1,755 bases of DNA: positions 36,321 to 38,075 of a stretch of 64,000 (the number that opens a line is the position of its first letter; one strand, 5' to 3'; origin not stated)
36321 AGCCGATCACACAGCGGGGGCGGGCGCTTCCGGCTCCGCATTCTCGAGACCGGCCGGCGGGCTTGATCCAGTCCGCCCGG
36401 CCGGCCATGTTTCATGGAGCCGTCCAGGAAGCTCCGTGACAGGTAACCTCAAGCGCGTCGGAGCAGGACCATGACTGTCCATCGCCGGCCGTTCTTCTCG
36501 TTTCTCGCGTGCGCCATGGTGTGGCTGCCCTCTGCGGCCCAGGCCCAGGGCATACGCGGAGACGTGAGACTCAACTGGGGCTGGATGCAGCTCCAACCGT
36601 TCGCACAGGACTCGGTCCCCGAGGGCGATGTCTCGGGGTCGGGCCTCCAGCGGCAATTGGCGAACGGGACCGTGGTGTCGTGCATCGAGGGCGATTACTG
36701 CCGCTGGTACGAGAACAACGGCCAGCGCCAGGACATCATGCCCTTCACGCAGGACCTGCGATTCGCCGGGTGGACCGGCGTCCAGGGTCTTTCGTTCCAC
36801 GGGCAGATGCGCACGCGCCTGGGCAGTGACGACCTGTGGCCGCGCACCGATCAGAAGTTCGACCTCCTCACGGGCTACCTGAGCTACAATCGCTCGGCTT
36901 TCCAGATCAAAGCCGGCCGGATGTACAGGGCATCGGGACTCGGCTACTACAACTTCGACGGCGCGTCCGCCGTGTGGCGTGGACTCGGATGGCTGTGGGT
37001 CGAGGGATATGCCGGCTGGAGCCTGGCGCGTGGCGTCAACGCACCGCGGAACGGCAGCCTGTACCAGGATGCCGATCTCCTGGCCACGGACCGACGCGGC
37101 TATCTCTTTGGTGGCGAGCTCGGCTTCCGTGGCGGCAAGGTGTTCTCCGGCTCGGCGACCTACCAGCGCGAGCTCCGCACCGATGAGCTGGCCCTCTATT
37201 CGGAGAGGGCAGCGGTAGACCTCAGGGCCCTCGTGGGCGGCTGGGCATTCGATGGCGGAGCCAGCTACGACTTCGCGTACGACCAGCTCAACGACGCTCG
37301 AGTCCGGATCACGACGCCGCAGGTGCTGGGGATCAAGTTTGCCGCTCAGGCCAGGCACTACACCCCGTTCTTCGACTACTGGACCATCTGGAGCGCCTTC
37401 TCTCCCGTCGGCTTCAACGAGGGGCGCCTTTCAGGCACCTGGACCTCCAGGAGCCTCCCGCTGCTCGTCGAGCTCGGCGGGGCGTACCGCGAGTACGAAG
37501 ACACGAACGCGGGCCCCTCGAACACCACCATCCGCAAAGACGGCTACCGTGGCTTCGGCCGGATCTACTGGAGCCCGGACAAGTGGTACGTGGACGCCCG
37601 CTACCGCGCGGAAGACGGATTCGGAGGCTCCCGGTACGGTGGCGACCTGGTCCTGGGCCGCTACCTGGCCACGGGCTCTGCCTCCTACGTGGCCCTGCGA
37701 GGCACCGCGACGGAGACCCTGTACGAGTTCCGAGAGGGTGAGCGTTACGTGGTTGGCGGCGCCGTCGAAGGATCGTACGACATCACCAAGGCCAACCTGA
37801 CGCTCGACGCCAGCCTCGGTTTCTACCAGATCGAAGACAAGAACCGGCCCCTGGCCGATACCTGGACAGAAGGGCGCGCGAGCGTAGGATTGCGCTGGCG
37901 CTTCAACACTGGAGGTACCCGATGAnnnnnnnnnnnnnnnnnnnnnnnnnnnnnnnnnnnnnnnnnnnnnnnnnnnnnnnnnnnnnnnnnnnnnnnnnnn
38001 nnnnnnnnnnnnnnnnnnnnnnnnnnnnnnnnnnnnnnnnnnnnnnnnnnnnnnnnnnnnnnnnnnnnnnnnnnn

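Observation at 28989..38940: About 10 kb multiheme-cytochrome cluster resembling a porin-cytochrome extracellular electron transfer conduit plus CbcL-like quinol oxidoreductases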

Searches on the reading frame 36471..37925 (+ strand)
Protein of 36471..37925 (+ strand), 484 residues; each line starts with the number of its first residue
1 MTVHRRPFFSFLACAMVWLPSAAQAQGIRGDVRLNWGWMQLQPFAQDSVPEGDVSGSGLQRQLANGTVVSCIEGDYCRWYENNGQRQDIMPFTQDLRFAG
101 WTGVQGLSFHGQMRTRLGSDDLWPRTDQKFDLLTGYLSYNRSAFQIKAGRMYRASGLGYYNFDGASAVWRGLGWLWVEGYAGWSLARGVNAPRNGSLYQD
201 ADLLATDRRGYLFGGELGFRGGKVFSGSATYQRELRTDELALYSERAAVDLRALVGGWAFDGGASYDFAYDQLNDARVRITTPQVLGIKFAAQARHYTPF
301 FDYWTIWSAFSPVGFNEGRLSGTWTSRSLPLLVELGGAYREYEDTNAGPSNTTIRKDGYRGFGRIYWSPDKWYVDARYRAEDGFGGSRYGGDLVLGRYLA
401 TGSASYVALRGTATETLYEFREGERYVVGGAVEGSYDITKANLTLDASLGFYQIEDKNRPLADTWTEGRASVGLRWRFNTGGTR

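Call 5: search_protein_families(library=pfam, proteins=[window:36471-37925:+], max_evalue=0.01)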
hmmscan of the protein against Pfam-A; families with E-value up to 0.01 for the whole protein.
window:36471-37925:+ (484 aa): 0 families

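Call 6: search_protein_families(library=ncbifam, proteins=[window:36471-37925:+], max_evalue=0.01)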
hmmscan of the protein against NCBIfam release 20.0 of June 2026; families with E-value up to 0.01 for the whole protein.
window:36471-37925:+ (484 aa): 0 families

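Call 7: find_encoding_contigs(protein=window:36471-37925:+, flank=10000, max_places=6)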
Protein window:36471-37925:+ (484 aa): 9 contigs read that carry it; 6 places shown.
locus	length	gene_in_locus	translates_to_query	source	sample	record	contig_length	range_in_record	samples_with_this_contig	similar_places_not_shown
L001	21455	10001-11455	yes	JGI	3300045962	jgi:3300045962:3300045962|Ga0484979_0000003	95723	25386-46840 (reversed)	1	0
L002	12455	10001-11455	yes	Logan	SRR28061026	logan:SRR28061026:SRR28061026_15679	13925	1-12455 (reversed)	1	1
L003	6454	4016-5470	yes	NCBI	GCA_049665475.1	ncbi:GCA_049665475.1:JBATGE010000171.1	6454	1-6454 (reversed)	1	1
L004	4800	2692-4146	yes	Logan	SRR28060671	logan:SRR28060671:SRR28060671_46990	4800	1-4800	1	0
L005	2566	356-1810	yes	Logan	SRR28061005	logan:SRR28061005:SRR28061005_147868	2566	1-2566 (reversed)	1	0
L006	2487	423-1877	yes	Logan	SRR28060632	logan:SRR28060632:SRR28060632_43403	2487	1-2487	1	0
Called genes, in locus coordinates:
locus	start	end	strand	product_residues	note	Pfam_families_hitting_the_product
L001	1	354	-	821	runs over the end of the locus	PF00133:tRNA-synt_1, PF09334:tRNA-synt_1g, PF13603:tRNA-synt_1_2, PF00133:tRNA-synt_1, PF09334:tRNA-synt_1g (weak), PF08264:Anticodon_1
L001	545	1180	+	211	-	-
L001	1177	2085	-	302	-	PF01545:Cation_efflux, PF16916:ZT_dimer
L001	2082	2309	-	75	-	-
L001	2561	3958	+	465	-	PF09699:Paired_CXXCH_1 (faint), PF14522:Cytochrome_C7 (faint), PF22113:Mtrc-MtrF_II-IV_dom (faint), PF13435:Cytochrome_C554 (weak), PF14537:Cytochrom_c3_2 (faint)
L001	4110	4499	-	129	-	PF02085:Cytochrom_CIII (faint), PF14522:Cytochrome_C7 (faint), PF23145:Zf_2nd_IFT121 (faint)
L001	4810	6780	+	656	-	PF09699:Paired_CXXCH_1 (faint), PF14522:Cytochrome_C7 (faint), PF14537:Cytochrom_c3_2 (faint), PF01292:Ni_hydr_CYTB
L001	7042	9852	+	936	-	PF09699:Paired_CXXCH_1 (faint), PF14522:Cytochrome_C7 (faint), PF14537:Cytochrom_c3_2 (faint), PF01292:Ni_hydr_CYTB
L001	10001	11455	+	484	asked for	-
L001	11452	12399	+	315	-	PF02085:Cytochrom_CIII (faint), PF14522:Cytochrome_C7 (faint), PF14537:Cytochrom_c3_2 (faint), PF22113:Mtrc-MtrF_II-IV_dom (faint), PF09699:Paired_CXXCH_1 (faint)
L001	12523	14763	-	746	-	PF07676:PD40 (faint), PF00930:DPPIV_N, PF26549:Tricorn_N, PF02129:Peptidase_S15, PF20434:BD-FAE (faint), PF00326:Peptidase_S9, PF01738:DLH, PF12146:Hydrolase_4 (faint)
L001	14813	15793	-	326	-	PF25852:DUF6242_C (faint), PF02012:BNR (faint), PF15902:Sortilin-Vps10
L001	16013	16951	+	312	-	PF00005:ABC_tran, PF13304:AAA_21 (weak)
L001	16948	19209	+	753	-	PF12679:ABC2_membrane_2, PF12698:ABC2_membrane_3, PF23357:DUF7088, PF09822:ABC_transp_aux, PF14258:DUF4350 (faint)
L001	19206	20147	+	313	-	PF14238:DUF4340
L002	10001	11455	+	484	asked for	-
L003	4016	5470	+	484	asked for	-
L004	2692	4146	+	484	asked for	-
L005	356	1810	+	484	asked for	-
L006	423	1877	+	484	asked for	-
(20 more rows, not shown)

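Call 8: find_homologous_proteins(query=window:36471-37925:+)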
Query window:36471-37925:+ (484 aa): 173 proteins with E <= 0.001 among 8000 candidates; the best 120 are listed.
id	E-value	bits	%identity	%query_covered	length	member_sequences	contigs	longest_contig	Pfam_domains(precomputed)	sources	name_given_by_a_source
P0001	0.0e+0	1074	95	100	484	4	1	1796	-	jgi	jgi:hypothetical protein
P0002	0.0e+0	1065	93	100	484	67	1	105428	-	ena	-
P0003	0.0e+0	1033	92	100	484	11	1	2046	-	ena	-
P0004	0.0e+0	1031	92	100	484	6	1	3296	-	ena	-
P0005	0.0e+0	1018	89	100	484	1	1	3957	-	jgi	jgi:hypothetical protein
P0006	1.9e-290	982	86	100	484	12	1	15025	-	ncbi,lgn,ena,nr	ncbi:MAG: hypothetical protein M8866_07415 [marine benthic group bacterium]|nr:hypothetical protein 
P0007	2.1e-280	949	82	100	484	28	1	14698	-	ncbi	-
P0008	1.0e-270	917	80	100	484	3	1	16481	-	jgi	jgi:hypothetical protein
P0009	4.7e-259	878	76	100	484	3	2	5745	-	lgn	-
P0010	5.3e-251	852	73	100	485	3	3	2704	-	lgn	-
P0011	3.6e-247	839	73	100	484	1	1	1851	-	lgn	-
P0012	3.7e-237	806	71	100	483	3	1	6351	-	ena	-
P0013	3.2e-236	803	71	100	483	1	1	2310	-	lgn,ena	-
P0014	3.2e-229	780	76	88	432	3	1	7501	-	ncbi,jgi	jgi:hypothetical protein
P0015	4.5e-228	776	68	100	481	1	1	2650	-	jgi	jgi:hypothetical protein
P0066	2.1e-125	437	44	99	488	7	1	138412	-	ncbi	-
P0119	9.1e-82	293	39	94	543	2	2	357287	-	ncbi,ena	-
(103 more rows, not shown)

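Call 18: predict_structure(alignment_id=A1)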
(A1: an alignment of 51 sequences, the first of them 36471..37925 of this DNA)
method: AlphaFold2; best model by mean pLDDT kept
length: 484 residues; sequences in the alignment: 51
mean_pLDDT: 85.4   pTM: 0.75
mean pLDDT of the five models: 85.4, 85.0, 84.7, 84.6, 84.2
residues with pLDDT >= 90: 257; 70-90: 152; 50-70: 58; < 50: 17
segments of 3 or more residues with pLDDT < 50: 1-5, 306-311
pLDDT, mean of each block of 10 residues (from residue 1): 49 62 70 95 87 82 82 86 86 94 90 89 77 93 94 87 95 94 80 65 69 95 94 84 89 96 93 94 94 92 53 82 95 97 66 74 96 96 83 96 90 82 84 94 96 86 89 94 50
secondary structure, 60 per line:
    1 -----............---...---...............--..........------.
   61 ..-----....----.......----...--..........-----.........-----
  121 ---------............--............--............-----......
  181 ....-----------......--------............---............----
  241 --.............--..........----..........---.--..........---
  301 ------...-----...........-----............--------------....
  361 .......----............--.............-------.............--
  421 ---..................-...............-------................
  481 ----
elements in order: H6-17 E27-41 E44-50 E60-62 E68-71 E76-82 E87-89 E92-101 E107-115 E130-141 E144-155 E158-169 E175-184 H196-201 E210-221 E225-236 E243-255 E258-267 E272-281 E288-297 E315-325 E331-342 E357-367 E372-383 E386-398 E406-418 E424-438 E443-457 E465-480

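Call 20: find_encoding_contigs(protein=P0119, flank=10000, max_places=2)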
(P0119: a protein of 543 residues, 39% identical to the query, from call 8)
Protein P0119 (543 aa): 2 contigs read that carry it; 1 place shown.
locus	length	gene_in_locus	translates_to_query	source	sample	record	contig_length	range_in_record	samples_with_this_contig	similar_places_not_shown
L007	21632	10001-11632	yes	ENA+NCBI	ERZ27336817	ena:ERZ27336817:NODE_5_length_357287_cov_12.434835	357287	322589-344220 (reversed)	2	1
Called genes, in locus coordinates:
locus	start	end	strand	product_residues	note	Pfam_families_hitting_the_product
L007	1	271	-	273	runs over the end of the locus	PF12773:DZR, PF13240:Zn_Ribbon_1 (weak)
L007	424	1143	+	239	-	PF00005:ABC_tran, PF13304:AAA_21 (weak)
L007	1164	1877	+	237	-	PF03379:CcmB, PF12679:ABC2_membrane_2 (weak)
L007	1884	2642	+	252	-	PF01578:Cytochrom_C_asm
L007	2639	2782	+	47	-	-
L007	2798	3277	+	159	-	PF03100:CcmE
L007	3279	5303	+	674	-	PF01578:Cytochrom_C_asm, PF16327:CcmF_C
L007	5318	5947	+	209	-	PF00578:AhpC-TSA, PF08534:Redoxin, PF00085:Thioredoxin (faint)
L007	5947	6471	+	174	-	PF03918:CcmH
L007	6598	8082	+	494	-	PF14522:Cytochrome_C7 (faint), PF22113:Mtrc-MtrF_II-IV_dom (faint), PF13435:Cytochrome_C554 (weak), PF14537:Cytochrom_c3_2 (faint), PF09699:Paired_CXXCH_1 (weak)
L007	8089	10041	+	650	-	PF02085:Cytochrom_CIII (faint), PF14522:Cytochrome_C7 (faint), PF14537:Cytochrom_c3_2 (faint)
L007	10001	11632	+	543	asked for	-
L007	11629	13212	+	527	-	PF02085:Cytochrom_CIII (weak), PF14522:Cytochrome_C7 (faint), PF22113:Mtrc-MtrF_II-IV_dom (faint)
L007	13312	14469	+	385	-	PF01058:Oxidored_q6, PF14720:NiFe_hyd_SSU_C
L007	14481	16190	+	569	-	PF27537:HoxH (weak), PF00374:NiFeSe_Hases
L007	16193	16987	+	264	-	PF01292:Ni_hydr_CYTB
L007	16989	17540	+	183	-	PF01750:HycI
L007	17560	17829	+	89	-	PF01155:HypA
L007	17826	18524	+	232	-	PF02492:cobW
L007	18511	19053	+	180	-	-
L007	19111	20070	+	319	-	PF00890:FAD_binding_2 (weak), PF01266:DAO (weak), PF03486:HI0933_like (faint), PF07992:Pyr_redox_2, PF12831:FAD_oxidored (weak), PF13738:Pyr_redox_3 (faint)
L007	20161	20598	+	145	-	-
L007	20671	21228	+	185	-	PF11138:DUF2911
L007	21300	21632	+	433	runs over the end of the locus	PF01546:Peptidase_M20, PF07687:M20_dimer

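Call 22: find_encoding_contigs(protein=P0066, flank=10000, max_places=2)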
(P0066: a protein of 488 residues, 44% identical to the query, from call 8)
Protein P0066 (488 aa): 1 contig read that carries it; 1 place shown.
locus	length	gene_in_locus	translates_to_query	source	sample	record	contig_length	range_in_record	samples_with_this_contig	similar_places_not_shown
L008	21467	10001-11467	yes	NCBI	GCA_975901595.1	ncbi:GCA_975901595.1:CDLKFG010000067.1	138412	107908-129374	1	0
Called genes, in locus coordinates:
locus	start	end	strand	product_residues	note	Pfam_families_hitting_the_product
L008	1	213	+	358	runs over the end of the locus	PF00033:Cytochrome_B, PF13631:Cytochrom_B_N_2, PF00032:Cytochrom_B_C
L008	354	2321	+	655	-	PF16177:ACAS_N, PF00501:AMP-binding, PF13193:AMP-binding_C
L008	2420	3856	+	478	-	PF09699:Paired_CXXCH_1 (faint), PF14522:Cytochrome_C7 (faint), PF14537:Cytochrom_c3_2 (faint), PF13435:Cytochrome_C554 (weak)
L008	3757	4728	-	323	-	-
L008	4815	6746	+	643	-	PF02085:Cytochrom_CIII (faint), PF03264:Cytochrom_NNT (faint), PF09699:Paired_CXXCH_1 (faint), PF14522:Cytochrome_C7 (faint), PF14537:Cytochrom_c3_2 (weak), PF01292:Ni_hydr_CYTB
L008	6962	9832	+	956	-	PF02085:Cytochrom_CIII (faint), PF09699:Paired_CXXCH_1 (faint), PF14522:Cytochrome_C7 (faint), PF14537:Cytochrom_c3_2 (faint), PF22113:Mtrc-MtrF_II-IV_dom (faint)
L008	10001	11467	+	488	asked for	-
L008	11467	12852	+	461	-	PF14522:Cytochrome_C7 (faint)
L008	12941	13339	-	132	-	PF22113:Mtrc-MtrF_II-IV_dom (faint), PF09699:Paired_CXXCH_1 (faint), PF14522:Cytochrome_C7 (faint), PF13442:Cytochrome_CBB3 (faint)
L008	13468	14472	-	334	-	PF25852:DUF6242_C (faint), PF14870:PSII_BNR (faint), PF15902:Sortilin-Vps10 (weak), PF02012:BNR (faint)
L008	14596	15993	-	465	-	PF00206:Lyase_1, PF10415:FumaraseC_C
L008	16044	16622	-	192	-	PF02643:DUF192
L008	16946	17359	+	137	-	PF01475:FUR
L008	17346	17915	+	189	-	-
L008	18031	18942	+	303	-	PF01619:Pro_dh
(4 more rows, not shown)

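Call 23: find_related_loci(query=A1, collection=genome_contigs, flank=10000)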
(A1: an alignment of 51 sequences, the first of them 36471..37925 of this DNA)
Query A1 (484 aa) in genome_contigs; peptide patterns used: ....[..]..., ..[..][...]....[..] (x = any residue, [..] = any of these).
444 stretches matched a pattern; 365 encode a relative of the query (tblastn E <= 1e-3); the best 80 are kept; 80 distinct loci.
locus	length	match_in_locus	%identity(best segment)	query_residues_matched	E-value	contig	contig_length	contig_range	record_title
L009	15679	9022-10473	95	1-484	0e+0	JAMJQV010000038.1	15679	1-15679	MAG: Gemmatimonadota bacterium isolate Bin_S43_056 Contig_S43_695610, whole genome shotgun sequence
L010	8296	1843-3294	95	1-484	0e+0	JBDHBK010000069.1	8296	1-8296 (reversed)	MAG: Gemmatimonadota bacterium isolate M8-12_Bin_10 M8-12_Bin_10_scaffold_35775, whole genome shotgun sequence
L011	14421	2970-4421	92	1-484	0e+0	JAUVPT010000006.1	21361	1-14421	MAG: Gemmatimonadota bacterium isolate CSMAG_669 CSMAG_669_k127_28483238_length_21361_cov_91.4480, whole genome shotgun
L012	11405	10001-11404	94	1-468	0e+0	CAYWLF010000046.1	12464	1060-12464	MAG TPA_asm: uncultured Gemmatimonadota bacterium isolate binchicken_co388_106 genome assembly, contig: NODE_1280_length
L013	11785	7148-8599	86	1-484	0e+0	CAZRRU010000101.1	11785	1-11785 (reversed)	MAG TPA_asm: uncultured Gemmatimonadota bacterium isolate binchicken_co231_243 genome assembly, contig: k141_3865738, wh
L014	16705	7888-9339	93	1-484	0e+0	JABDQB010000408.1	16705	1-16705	MAG: Gemmatimonadetes bacterium isolate Site_B29 k127_791066, whole genome shotgun sequence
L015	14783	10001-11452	81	1-484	0e+0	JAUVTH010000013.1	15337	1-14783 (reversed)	MAG: Gemmatimonadota bacterium isolate CSMAG_761 CSMAG_761_k141_617555_length_15337_cov_9.9739, whole genome shotgun seq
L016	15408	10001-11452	82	1-484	0e+0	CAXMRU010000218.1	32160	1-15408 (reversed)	MAG: Akkermansiaceae bacterium isolate 10C-St20-MC-01_bin.15.orig genome assembly, contig: k141_2917734, whole genome sh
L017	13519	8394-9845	80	1-484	0e+0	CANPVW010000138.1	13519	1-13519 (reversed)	MAG: uncultured bacterium isolate 3300025554_5 genome assembly, contig: 3300025554.a:Ga0210060_1000453, whole genome sho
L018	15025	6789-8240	86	1-484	0e+0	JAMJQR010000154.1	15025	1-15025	MAG: Candidatus Benthicola marisminoris isolate Bin_S162_007 Contig_S162_1408037, whole genome shotgun sequence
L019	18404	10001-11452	88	1-484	0e+0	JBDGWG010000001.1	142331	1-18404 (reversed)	MAG: Gemmatimonadota bacterium isolate M3-2_Bin_396 M3-2_Bin_396_scaffold_156, whole genome shotgun sequence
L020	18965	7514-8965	86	1-484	0e+0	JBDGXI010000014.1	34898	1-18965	MAG: Gemmatimonadota bacterium isolate M3-22_Bin_71 M3-22_Bin_71_scaffold_2529, whole genome shotgun sequence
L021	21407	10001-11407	49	6-478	2e-139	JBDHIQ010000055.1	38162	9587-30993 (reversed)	MAG: Gemmatimonadota bacterium isolate BHB10-2_Bin_317 BHB10-2_Bin_317_scaffold_26128, whole genome shotgun sequence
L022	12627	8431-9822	47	10-478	8e-139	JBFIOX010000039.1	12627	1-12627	MAG: Gemmatimonadota bacterium isolate Mix_sand12.2021.10.Z.34 k141_201120_length_12627_cov_12.3024, whole genome shotgu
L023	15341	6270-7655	47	14-480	8e-139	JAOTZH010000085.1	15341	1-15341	MAG: Gemmatimonadota bacterium isolate 21_Jan_SF_Bin74 21_Jan_SF_Bin74_scaffold_2578_c1, whole genome shotgun sequence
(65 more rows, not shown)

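Call 56: search_solved_structures(query=A1, max_evalue=10)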
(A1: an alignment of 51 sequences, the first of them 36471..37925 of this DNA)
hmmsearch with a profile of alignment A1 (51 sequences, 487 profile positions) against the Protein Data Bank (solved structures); distinct sequences matched with E-value up to 10: 0.

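Call 67: search_protein_families(library=pfam, proteins=[L007:8089-10041:+], max_evalue=0.1)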
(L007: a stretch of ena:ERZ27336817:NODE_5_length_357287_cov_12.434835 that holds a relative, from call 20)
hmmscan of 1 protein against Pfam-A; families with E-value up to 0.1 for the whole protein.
L007:8089-10041:+ (650 aa): 6 families
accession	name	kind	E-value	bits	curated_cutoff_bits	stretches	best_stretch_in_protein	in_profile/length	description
PF14522.11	Cytochrome_C7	-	2.9e-11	43.5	24.8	0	236-302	12-67/67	Cytochrome c7 and related cytochrome c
PF02085.21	Cytochrom_CIII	-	3e-10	40.8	22.9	0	524-622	8-101/101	Class III cytochrome C family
PF14537.11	Cytochrom_c3_2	-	1e-05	26.3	25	0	95-164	6-66/79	Cytochrome c3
PF00030.24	Crystall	-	0.00072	20.1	25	1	92-117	28-52/82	Beta/Gamma crystallin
PF22113.1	Mtrc-MtrF_II-IV_dom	-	0.0013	18.7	30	1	116-203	79-166/176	Outer membrane cytochrome MtrC/MtrF-like, domains II/IV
PF03264.19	Cytochrom_NNT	-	0.0078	16.4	24.1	2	68-127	7-74/174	NapC/NirT cytochrome c family, N-terminal region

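Call 76: search_protein_representatives(alignment_id=A1)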
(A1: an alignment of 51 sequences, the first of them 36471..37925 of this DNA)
Query: 51 sequences, 487 profile positions. Proteins with E-value up to 0.001 (for the whole library): 536; up to 1e-10: 314; up to 1e-30: 181. The best 150 are listed.
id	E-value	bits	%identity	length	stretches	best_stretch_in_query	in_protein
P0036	2.1e-217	739.0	-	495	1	7-484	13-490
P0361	3.7e-160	550.2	-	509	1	1-483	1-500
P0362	4.0e-159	546.8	-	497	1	9-481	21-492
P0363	2.0e-156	537.9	-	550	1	10-483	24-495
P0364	1.3e-149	515.4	-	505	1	17-478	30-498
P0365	3.0e-148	510.9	-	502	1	7-483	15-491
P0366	3.0e-148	510.9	-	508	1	11-480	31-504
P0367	1.9e-147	508.3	-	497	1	7-480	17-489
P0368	2.5e-146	504.6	-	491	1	9-481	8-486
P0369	7.7e-143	493.1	-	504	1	6-481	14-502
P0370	5.5e-141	486.9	-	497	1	6-482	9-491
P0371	6.6e-141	486.7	-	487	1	7-478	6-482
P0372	1.4e-140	485.6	-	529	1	11-479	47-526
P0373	7.4e-140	483.2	-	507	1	11-480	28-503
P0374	6.0e-139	480.2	-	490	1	10-483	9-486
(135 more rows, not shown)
